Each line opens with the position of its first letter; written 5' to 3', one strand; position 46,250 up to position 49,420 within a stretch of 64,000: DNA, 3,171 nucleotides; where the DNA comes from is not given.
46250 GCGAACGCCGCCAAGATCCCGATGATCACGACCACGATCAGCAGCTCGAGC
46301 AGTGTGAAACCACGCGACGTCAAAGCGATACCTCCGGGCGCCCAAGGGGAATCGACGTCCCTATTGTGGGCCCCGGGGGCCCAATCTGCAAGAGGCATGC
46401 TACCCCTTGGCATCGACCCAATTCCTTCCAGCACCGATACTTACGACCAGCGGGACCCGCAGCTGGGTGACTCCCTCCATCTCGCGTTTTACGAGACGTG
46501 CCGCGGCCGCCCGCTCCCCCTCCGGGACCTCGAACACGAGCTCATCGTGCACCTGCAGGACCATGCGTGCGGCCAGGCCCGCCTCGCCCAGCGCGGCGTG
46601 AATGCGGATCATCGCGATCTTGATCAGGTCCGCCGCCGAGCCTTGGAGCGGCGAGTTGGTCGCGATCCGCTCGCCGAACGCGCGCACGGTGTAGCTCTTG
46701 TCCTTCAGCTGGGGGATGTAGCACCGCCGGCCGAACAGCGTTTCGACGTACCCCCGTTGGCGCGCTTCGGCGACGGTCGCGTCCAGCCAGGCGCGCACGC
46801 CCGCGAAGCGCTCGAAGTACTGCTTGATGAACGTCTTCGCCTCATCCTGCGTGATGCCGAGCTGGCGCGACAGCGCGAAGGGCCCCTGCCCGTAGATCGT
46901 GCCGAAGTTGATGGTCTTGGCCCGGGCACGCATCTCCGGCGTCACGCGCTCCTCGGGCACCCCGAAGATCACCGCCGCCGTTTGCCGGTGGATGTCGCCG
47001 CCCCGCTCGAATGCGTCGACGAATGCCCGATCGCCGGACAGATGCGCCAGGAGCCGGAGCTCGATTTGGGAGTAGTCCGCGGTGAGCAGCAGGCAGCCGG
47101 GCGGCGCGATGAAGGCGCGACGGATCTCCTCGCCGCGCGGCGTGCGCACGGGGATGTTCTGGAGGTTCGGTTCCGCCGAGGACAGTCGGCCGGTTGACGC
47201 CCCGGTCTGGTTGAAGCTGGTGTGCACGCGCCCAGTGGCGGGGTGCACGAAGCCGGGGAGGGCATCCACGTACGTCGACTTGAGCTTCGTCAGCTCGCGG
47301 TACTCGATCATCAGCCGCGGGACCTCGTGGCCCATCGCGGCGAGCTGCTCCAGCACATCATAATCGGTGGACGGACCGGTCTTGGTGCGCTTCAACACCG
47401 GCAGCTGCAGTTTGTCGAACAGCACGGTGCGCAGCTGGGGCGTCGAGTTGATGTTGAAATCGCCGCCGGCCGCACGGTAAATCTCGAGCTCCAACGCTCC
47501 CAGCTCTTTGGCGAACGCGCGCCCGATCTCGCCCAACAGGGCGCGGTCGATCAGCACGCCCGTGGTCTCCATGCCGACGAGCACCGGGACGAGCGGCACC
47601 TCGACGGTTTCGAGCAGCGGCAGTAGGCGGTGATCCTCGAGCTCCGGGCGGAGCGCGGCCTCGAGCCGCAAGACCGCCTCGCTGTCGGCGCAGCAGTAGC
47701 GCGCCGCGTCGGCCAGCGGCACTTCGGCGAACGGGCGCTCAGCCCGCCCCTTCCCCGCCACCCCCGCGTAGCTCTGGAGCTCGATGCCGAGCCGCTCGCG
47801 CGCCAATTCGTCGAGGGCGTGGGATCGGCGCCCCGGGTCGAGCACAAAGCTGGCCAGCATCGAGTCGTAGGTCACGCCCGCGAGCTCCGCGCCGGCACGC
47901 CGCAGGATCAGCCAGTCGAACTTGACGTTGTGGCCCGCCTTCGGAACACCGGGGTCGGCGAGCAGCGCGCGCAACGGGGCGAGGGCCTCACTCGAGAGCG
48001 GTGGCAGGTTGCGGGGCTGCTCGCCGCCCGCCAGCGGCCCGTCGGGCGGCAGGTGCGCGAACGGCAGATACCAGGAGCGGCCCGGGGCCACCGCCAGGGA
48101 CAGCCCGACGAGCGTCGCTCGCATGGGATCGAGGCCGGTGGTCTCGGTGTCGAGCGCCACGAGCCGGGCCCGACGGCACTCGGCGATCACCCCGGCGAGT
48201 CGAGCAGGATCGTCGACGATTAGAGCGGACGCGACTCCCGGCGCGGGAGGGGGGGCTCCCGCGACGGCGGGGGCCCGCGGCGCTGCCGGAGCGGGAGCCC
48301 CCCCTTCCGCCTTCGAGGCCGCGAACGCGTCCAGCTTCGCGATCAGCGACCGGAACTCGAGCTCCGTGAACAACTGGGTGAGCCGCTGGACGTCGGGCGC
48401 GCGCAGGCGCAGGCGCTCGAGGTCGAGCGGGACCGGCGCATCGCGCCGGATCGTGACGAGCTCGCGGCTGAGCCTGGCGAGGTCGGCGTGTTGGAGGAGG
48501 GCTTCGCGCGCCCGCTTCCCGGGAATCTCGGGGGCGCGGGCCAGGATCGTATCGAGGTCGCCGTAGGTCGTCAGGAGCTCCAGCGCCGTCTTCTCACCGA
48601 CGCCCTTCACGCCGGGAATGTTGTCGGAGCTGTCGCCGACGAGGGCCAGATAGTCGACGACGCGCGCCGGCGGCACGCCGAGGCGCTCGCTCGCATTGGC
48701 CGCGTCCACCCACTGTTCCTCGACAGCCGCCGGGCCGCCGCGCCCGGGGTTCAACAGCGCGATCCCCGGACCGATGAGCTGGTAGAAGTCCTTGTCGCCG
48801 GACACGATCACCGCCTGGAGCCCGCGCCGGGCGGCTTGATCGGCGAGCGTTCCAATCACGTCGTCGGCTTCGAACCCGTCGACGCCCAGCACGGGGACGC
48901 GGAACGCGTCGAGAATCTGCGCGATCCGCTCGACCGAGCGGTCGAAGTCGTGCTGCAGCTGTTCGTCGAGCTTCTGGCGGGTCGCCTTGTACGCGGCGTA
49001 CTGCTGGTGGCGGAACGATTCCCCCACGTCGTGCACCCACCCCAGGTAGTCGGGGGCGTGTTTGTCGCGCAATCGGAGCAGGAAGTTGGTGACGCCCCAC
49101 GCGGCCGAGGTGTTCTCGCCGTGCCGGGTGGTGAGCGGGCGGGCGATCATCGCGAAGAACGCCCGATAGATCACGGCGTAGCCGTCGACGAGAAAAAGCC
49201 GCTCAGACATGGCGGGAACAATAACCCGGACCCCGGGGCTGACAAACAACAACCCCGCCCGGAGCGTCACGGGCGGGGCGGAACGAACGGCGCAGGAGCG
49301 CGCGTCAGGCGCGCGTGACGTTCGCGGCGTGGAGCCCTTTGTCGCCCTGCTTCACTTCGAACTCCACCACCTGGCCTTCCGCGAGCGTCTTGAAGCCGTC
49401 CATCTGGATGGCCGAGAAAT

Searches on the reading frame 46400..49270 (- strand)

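Call 62: search_protein_families(library=pfam, proteins=[window:46400-49270:-])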
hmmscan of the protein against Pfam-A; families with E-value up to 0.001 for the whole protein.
window:46400-49270:- (956 aa): 5 families
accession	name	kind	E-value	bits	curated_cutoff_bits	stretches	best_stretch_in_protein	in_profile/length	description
PF00476.26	DNA_pol_A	-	8.1e-159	529.1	34.3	1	579-952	4-380/381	DNA polymerase family A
PF02739.22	5_3_exonuc_N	-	6.2e-44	150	34.3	1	24-181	1-147/164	5'-3' exonuclease, N-terminal resolvase-like domain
PF01367.25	5_3_exonuc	-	1.1e-33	116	40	1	199-294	1-96/97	5'-3' exonuclease, C-terminal SAM fold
PF01612.26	DNA_pol_A_exo1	-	4.3e-23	82.4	23.6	1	351-545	3-173/173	3'-5' exonuclease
PF22619.2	DNA_polI_exo1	-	7e-10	39.3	27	1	432-509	39-116/140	DNA polymerase I, ribonuclease H-like domain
